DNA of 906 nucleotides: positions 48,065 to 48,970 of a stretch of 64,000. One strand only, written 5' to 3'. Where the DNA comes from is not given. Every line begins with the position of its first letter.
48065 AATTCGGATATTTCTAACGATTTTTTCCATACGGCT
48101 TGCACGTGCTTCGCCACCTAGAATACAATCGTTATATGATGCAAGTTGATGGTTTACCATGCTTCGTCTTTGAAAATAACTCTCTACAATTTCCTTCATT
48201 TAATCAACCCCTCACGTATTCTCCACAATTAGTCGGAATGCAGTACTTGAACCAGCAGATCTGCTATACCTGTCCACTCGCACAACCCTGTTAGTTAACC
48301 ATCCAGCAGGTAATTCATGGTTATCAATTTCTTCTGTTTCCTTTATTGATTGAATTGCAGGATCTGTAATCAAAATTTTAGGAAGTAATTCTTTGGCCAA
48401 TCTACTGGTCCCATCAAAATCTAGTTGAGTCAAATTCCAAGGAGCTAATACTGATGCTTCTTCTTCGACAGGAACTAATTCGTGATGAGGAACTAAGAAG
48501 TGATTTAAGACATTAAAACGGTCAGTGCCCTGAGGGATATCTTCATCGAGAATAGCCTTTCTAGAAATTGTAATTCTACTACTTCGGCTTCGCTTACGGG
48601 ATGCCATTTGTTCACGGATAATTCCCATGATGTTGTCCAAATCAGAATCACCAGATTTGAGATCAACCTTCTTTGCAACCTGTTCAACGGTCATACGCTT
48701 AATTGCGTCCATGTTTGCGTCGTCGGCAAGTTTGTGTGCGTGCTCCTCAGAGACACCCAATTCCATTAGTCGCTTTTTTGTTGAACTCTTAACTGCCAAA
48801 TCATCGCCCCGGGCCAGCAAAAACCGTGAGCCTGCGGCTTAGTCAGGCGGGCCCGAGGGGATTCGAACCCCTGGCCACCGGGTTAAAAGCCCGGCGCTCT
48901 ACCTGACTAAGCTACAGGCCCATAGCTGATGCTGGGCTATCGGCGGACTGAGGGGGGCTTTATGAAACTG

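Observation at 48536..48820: RpoH is about 2.5x normal size: an N-terminal helix-hairpin-helix-like domain plus a basic linker precede the Rpb5-C core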

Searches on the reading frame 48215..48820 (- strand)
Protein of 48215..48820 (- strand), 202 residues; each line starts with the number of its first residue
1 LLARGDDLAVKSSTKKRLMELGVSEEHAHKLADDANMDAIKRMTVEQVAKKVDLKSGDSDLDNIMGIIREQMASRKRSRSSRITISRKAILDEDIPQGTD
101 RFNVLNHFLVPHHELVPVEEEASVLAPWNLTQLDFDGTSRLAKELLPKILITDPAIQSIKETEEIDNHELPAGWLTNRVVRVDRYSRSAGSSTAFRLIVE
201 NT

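Call 4: search_protein_families(library=pfam, proteins=[window:48215-48820:-], max_evalue=10)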
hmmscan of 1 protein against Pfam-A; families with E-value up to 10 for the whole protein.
window:48215-48820:- (202 aa): 2 families
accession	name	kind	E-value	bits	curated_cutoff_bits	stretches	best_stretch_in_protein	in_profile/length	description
PF01191.24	RNA_pol_Rpb5_C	-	1.1e-11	44.8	23.5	1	102-198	1-73/73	RNA polymerase Rpb5, C-terminal domain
PF25137.1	ADH_Fe_C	-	0.011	15.9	27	1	7-50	140-183/194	Fe-containing alcohol dehydrogenase family, C-terminal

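Call 5: search_protein_families(library=ncbifam, proteins=[window:48215-48820:-], max_evalue=10)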
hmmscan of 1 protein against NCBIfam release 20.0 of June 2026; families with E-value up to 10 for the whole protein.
window:48215-48820:- (202 aa): 1 family
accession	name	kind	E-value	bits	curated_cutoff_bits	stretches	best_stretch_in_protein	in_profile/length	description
NF007129.0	PRK09570.1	equivalog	4e-13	49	83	1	100-200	3-79/80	DNA-directed RNA polymerase subunit H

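Call 6: find_homologous_proteins(query=window:48215-48820:-, max_evalue=0.001)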
Query window:48215-48820:- (202 aa): 1004 proteins with E <= 0.001 among 1263 candidates; the best 120 are listed.
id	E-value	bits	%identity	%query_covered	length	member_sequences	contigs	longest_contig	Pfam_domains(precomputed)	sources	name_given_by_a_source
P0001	2.2e-109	381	96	91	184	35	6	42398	PF01191.25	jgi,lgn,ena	jgi:DNA-directed RNA polymerase subunit H (RpoH/RPB5)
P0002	2.5e-100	352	83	100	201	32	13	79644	PF01191.25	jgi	jgi:DNA-directed RNA polymerase subunit H (RpoH/RPB5)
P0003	8.7e-100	350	81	100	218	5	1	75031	PF01191.25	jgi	-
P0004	1.5e-99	349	81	100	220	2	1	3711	PF01191.25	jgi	jgi:DNA-directed RNA polymerase subunit H (RpoH/RPB5)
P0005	1.7e-99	349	82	100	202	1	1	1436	PF01191.25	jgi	jgi:DNA-directed RNA polymerase subunit H (RpoH/RPB5)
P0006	1.9e-99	349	83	97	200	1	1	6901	PF01191.25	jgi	jgi:DNA-directed RNA polymerase subunit H (RpoH/RPB5)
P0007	2.0e-99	349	82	100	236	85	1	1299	PF01191.25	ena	-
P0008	4.6e-99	348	81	100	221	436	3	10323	PF01191.25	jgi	jgi:DNA-directed RNA polymerase subunit H (RpoH/RPB5)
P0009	5.3e-99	347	82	100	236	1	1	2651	PF01191.25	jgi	jgi:DNA-directed RNA polymerase subunit H (RpoH/RPB5)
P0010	6.6e-99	347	82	97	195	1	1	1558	PF01191.25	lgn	-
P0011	8.4e-99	347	83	97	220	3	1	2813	PF01191.25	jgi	jgi:DNA-directed RNA polymerase subunit H (RpoH/RPB5)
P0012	2.3e-98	345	80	100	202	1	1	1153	PF01191.25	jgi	-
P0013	5.3e-98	344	81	100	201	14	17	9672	PF01191.25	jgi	jgi:DNA-directed RNA polymerase subunit H (RpoH/RPB5)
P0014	5.6e-98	344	83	97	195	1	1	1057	PF01191.25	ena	-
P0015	5.8e-98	344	82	97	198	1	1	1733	PF01191.25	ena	-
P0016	3.7e-96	338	81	97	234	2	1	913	PF01191.25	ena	-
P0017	6.0e-96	337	82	97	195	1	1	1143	PF01191.25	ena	-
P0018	2.3e-95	336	81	97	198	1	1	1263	PF01191.25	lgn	-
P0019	4.7e-95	335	78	96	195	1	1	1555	PF01191.25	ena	-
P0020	1.2e-94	333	79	96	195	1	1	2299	PF01191.25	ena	-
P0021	1.4e-94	333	76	97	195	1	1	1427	PF01191.25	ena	-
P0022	2.4e-94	332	77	99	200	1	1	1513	PF01191.25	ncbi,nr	ncbi:MAG: DNA-directed RNA polymerase subunit RpoH/Rpb5 C-terminal domain-containing protein, partia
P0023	2.5e-94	332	78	96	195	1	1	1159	PF01191.25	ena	-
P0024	2.6e-94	332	78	96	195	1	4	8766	PF01191.25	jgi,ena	jgi:DNA-directed RNA polymerase subunit H (RpoH/RPB5)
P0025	2.8e-94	332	78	96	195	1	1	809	PF01191.25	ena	-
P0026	4.2e-94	331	77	97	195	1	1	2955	PF01191.25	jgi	-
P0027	4.8e-94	331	78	96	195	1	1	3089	PF01191.25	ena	-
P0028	4.9e-94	331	77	96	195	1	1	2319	PF01191.25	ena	-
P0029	5.0e-94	331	79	96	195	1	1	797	PF01191.25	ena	-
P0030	5.1e-94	331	78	96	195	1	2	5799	PF01191.25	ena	-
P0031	6.1e-94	331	78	96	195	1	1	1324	PF01191.25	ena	-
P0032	6.5e-94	331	77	96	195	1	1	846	PF01191.25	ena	-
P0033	6.6e-94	331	78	96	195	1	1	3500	PF01191.25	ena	-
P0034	6.6e-94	331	78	96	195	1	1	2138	PF01191.25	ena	-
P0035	7.0e-94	331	78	96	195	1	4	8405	PF01191.25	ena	-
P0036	7.2e-94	331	78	96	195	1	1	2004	PF01191.25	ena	-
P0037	9.9e-94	330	78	96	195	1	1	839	PF01191.25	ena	-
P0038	1.2e-93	330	78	96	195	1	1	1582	PF01191.25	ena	-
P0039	1.2e-93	330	78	96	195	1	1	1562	PF01191.25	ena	-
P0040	1.3e-93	330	79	96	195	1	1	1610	PF01191.25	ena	-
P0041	1.3e-93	330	78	96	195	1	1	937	PF01191.25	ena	-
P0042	1.3e-93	330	78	96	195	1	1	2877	PF01191.25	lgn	-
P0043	1.3e-93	330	78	96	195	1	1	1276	PF01191.25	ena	-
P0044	1.4e-93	330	77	96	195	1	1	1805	PF01191.25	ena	-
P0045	1.4e-93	330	79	100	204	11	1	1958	PF01191.25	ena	-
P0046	1.5e-93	330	78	96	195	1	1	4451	PF01191.25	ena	-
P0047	1.6e-93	330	77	97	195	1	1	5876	PF01191.25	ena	-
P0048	1.6e-93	330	78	96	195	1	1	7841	PF01191.25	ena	-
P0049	1.6e-93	330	78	96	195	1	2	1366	PF01191.25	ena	-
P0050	1.8e-93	329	77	97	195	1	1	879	PF01191.25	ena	-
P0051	1.9e-93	329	78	96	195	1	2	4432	PF01191.25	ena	-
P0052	1.9e-93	329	78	96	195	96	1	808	PF01191.25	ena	-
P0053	2.0e-93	329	76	96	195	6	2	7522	PF01191.25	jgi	jgi:DNA-directed RNA polymerase subunit H (RpoH/RPB5)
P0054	2.2e-93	329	78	96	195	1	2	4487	PF01191.25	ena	-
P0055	2.3e-93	329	77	97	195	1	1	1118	PF01191.25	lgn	-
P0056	2.6e-93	329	77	97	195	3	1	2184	PF01191.25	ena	-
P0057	2.6e-93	329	77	96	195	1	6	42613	PF01191.25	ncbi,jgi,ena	-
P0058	2.7e-93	329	78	96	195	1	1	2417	PF01191.25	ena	-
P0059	2.7e-93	329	78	96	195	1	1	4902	PF01191.25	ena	-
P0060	3.0e-93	329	79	96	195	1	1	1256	PF01191.25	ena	-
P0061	3.1e-93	329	78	96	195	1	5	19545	PF01191.25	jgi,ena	-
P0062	3.4e-93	329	78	96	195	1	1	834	PF01191.25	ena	-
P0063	3.4e-93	329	78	96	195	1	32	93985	PF01191.25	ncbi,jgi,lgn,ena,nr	ncbi:MAG: hypothetical protein NZ732_03545 [Candidatus Poseidoniales archaeon]|jgi:DNA-directed RNA 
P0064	3.6e-93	328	75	97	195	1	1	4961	PF01191.25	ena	-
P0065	4.3e-93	328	82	91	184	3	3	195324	PF01191.25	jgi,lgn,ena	-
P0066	4.4e-93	328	78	96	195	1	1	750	PF01191.25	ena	-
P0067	4.5e-93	328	77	96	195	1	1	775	PF01191.25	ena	-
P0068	4.7e-93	328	77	96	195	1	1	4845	PF01191.25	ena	-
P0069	4.9e-93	328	76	96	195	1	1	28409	PF01191.25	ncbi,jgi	-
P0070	4.9e-93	328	77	96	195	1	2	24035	PF01191.25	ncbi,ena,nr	ncbi:MAG: hypothetical protein EVA35_03715 [Candidatus Poseidoniales archaeon]|nr:MAG: hypothetical 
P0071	5.4e-93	328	79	96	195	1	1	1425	PF01191.25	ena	-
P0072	5.9e-93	328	76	97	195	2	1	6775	PF01191.25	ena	-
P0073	6.4e-93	328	75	97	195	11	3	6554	PF01191.25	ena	-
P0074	6.6e-93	328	76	96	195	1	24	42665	PF01191.25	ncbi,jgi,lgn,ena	ncbi:MAG: DNA-directed RNA polymerase subunit H [Candidatus Poseidoniia archaeon]|jgi:DNA-directed R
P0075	6.7e-93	328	77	96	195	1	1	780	PF01191.25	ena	-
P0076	7.5e-93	327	78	96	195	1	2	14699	PF01191.25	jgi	-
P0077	8.4e-93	327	76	97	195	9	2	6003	PF01191.25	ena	-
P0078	9.0e-93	327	76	97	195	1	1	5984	PF01191.25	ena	-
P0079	9.1e-93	327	78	96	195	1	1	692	PF01191.25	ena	-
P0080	9.3e-93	327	77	96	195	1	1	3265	PF01191.25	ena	-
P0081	1.0e-92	327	75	97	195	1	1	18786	PF01191.25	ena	-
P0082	1.0e-92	327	78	96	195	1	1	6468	PF01191.25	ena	-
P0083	1.0e-92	327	77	97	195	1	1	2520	PF01191.25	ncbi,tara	tara:strand:+ start:473 stop:1060 length:588 start_codon:yes stop_codon:yes gene_type:complete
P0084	1.1e-92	327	77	96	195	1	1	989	PF01191.25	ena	-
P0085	1.2e-92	327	76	97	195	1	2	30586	PF01191.25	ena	-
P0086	1.4e-92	326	76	97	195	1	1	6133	PF01191.25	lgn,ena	-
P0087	1.5e-92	326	76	97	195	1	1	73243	PF01191.25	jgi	-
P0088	1.5e-92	326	75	97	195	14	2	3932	PF01191.25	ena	-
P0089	1.6e-92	326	76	97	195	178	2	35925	PF01191.25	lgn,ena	-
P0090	1.6e-92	326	78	96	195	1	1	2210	PF01191.25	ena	-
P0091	1.7e-92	326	78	96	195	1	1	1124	PF01191.25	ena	-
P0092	1.8e-92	326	77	96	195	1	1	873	PF01191.25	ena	-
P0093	1.9e-92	326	76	97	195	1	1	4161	PF01191.25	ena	-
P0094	1.9e-92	326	77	96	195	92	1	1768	PF01191.25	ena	-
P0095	1.9e-92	326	77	96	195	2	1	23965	PF01191.25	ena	-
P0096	2.0e-92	326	76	97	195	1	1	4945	PF01191.25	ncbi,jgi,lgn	-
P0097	2.1e-92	326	76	96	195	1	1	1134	PF01191.25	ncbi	-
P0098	2.6e-92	326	76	97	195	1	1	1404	PF01191.25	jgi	-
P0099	2.6e-92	326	76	97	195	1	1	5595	PF01191.25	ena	-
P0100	2.8e-92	326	78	96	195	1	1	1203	PF01191.25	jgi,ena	-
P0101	2.8e-92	326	76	97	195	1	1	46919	PF01191.25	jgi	-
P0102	2.8e-92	326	78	96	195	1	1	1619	PF01191.25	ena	-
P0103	3.8e-92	325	78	96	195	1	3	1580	PF01191.25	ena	-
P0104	3.8e-92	325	78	96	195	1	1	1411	PF01191.25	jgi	-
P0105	3.8e-92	325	77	96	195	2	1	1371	PF01191.25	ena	-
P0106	4.0e-92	325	76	97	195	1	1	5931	PF01191.25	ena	-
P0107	4.1e-92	325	75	97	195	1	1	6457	PF01191.25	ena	-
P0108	4.9e-92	325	77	96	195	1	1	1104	PF01191.25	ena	-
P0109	6.0e-92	324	77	96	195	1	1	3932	PF01191.25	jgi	-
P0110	6.1e-92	324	75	97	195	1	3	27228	PF01191.25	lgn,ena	-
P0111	6.5e-92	324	75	97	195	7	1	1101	PF01191.25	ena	-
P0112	7.3e-92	324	78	96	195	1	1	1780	PF01191.25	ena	-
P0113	8.2e-92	324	78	96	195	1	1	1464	PF01191.25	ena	-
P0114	8.3e-92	324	76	97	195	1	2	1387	PF01191.25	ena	-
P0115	8.6e-92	324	76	97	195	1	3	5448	PF01191.25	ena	-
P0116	9.6e-92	324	76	97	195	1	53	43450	PF01191.25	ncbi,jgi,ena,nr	ncbi:MAG: DNA-directed RNA polymerase subunit H [Candidatus Thalassarchaeum betae]|nr:DNA-directed R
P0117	9.9e-92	324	82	91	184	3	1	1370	PF01191.25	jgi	-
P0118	1.1e-91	324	78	96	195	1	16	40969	PF01191.25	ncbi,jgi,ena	-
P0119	1.2e-91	323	77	98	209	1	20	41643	PF01191.25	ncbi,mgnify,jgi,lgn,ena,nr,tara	ncbi:MAG: hypothetical protein CMB68_04400 [Euryarchaeota archaeon]|mgnify:CR=1 FL=1|nr:hypothetical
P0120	1.2e-91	323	77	96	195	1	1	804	PF01191.25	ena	-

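Call 9: find_related_loci(query=A1, collection=genome_contigs, flank=3000)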
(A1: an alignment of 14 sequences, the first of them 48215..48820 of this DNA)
Query A1 (202 aa) in genome_contigs; peptide patterns used: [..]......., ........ (x = any residue, [..] = any of these).
193 stretches matched a pattern; 157 encode a relative of the query (tblastn E <= 1e-3); the best 80 are kept; 80 distinct loci.
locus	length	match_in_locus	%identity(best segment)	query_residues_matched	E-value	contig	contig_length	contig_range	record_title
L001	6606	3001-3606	97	1-202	1e-129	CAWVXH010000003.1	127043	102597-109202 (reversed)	MAG TPA_asm: uncultured Candidatus Poseidoniales archaeon isolate ERR3589593_concoct_140 genome assembly, contig: ERZ751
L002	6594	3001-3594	95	5-202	7e-124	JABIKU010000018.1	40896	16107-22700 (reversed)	MAG: Methanobacteriota archaeon isolate SI054_bin56 k141_406467, whole genome shotgun sequence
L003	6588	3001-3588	84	7-202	1e-110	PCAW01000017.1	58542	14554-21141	MAG: Methanobacteriota archaeon isolate NP128 11484, whole genome shotgun sequence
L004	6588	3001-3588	84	7-202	1e-110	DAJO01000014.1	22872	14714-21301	MAG TPA_asm: Euryarchaeota archaeon UBA257 UBA257_contig_47361, whole genome shotgun sequence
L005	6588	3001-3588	83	7-202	1e-110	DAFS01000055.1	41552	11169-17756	MAG TPA_asm: Euryarchaeota archaeon UBA89 UBA89_contig_9578, whole genome shotgun sequence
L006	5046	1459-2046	83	7-202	3e-110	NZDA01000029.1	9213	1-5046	MAG: Methanobacteriota archaeon isolate ARS1134 9568, whole genome shotgun sequence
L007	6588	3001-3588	84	7-202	2e-110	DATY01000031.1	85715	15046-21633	MAG TPA_asm: Euryarchaeota archaeon UBA605 UBA605_contig_285, whole genome shotgun sequence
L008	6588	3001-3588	83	7-202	7e-110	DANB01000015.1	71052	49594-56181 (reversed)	MAG TPA_asm: Euryarchaeota archaeon UBA439 UBA439_contig_2300, whole genome shotgun sequence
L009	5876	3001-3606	82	1-202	6e-109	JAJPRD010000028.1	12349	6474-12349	MAG: Candidatus Thalassarchaeaceae archaeon isolate MAG_45 20082D-01-04-S10-L004-001_2739, whole genome shotgun sequence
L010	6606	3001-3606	81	1-202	7e-109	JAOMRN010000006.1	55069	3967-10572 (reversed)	Methanobacteriota archaeon isolate AH-273-K03 AH-273-K03_NODE_6, whole genome shotgun sequence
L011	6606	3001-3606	81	1-202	4e-107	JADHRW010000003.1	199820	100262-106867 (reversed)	MAG: Candidatus Thalassarchaeum sp. isolate BS30m-G33 BS307-30m-C29, whole genome shotgun sequence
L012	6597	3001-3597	76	3-201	5e-104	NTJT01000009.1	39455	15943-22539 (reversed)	MAG: Marine Group II euryarchaeote MED-G34 EUII-MED-G34-C9, whole genome shotgun sequence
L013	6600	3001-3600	75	3-202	2e-103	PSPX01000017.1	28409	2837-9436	MAG: Methanobacteriota archaeon isolate Guaymas_22 scaffold_1164, whole genome shotgun sequence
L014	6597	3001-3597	76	3-201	4e-103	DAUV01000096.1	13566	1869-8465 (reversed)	MAG TPA_asm: Euryarchaeota archaeon UBA623 UBA623_contig_6234, whole genome shotgun sequence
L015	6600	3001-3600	75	3-202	4e-103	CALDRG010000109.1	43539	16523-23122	MAG TPA_asm: uncultured euryarchaeote isolate ERR599125_bin.45_CONCOCT_v1.1_MAG genome assembly, contig: ERZ841701.101,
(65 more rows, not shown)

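Call 12: search_solved_structures(query=A2, max_evalue=10, show_alignments=3)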
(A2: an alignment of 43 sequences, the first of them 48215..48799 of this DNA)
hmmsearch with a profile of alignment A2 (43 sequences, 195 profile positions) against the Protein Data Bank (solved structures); distinct sequences matched with E-value up to 10: 18.
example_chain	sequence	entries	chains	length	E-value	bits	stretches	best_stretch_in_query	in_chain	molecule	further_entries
1hmj_A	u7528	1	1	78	2.4e-07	33.7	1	96-193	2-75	PROTEIN (SUBUNIT H)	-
4qiw_H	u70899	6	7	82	8.4e-05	25.4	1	93-125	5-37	DNA-directed RNA polymerase subunit H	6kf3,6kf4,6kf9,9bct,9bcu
36ro_H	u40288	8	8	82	0.00036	23.3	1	91-152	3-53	DNA-directed RNA polymerase subunit Rpo5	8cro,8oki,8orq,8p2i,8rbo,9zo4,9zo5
9mu7_E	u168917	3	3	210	0.0024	20.6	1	71-126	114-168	DNA-directed RNA polymerase II subunit RPB5 | RPB5 homolog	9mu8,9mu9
7eu0_E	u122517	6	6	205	0.0029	20.3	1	43-127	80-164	DNA-directed RNA polymerases II and IV subunit 5A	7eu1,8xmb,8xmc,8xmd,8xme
28jc_E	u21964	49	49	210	0.0039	19.9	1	55-127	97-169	DNA-directed RNA polymerases I, II, and III subunit RPABC1 | DNA-directed RNA polymerase II subunit RPB5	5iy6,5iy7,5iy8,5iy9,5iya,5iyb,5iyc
9eh1_E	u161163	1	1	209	0.004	19.9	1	55-127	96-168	DNA-directed RNA polymerase II subunit E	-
29tk_E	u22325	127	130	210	0.004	19.9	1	55-127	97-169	DNA-directed RNA polymerase II subunit E | DNA-directed RNA polymerases I, II, and III subunit RPABC1 | RNA polymerase II subunit E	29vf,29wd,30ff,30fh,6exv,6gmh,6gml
5flm_E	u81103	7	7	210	0.0043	19.8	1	55-127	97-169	DNA-DIRECTED RNA POLYMERASES I, II, AND III SUBUNIT RPABC1 | DNA-directed RNA polymerase II subunit E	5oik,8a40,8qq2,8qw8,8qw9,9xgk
6drd_E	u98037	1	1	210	0.0066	19.2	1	55-127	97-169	DNA-directed RNA polymerases I, II, and III subunit RPABC1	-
8hio_A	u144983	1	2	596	0.064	15.9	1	44-138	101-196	Cas12m2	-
8hhl_A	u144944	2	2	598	0.065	15.9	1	44-138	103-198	Cas12m2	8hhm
36rp_H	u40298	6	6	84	0.11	15.2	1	93-118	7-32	DNA-directed RNA polymerase subunit Rpo5 | DNA-directed RNA polymerase subunit H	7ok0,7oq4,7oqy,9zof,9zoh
1eik_A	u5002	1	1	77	0.23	14.2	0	97-153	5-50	RNA POLYMERASE SUBUNIT RPB5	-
2waq_H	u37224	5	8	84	1.4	11.5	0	99-122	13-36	DNA-DIRECTED RNA POLYMERASE RPO5 SUBUNIT | DNA-DIRECTED RNA POLYMERASE SUBUNIT H | DNA-DIRECTED RNA POLYMERASE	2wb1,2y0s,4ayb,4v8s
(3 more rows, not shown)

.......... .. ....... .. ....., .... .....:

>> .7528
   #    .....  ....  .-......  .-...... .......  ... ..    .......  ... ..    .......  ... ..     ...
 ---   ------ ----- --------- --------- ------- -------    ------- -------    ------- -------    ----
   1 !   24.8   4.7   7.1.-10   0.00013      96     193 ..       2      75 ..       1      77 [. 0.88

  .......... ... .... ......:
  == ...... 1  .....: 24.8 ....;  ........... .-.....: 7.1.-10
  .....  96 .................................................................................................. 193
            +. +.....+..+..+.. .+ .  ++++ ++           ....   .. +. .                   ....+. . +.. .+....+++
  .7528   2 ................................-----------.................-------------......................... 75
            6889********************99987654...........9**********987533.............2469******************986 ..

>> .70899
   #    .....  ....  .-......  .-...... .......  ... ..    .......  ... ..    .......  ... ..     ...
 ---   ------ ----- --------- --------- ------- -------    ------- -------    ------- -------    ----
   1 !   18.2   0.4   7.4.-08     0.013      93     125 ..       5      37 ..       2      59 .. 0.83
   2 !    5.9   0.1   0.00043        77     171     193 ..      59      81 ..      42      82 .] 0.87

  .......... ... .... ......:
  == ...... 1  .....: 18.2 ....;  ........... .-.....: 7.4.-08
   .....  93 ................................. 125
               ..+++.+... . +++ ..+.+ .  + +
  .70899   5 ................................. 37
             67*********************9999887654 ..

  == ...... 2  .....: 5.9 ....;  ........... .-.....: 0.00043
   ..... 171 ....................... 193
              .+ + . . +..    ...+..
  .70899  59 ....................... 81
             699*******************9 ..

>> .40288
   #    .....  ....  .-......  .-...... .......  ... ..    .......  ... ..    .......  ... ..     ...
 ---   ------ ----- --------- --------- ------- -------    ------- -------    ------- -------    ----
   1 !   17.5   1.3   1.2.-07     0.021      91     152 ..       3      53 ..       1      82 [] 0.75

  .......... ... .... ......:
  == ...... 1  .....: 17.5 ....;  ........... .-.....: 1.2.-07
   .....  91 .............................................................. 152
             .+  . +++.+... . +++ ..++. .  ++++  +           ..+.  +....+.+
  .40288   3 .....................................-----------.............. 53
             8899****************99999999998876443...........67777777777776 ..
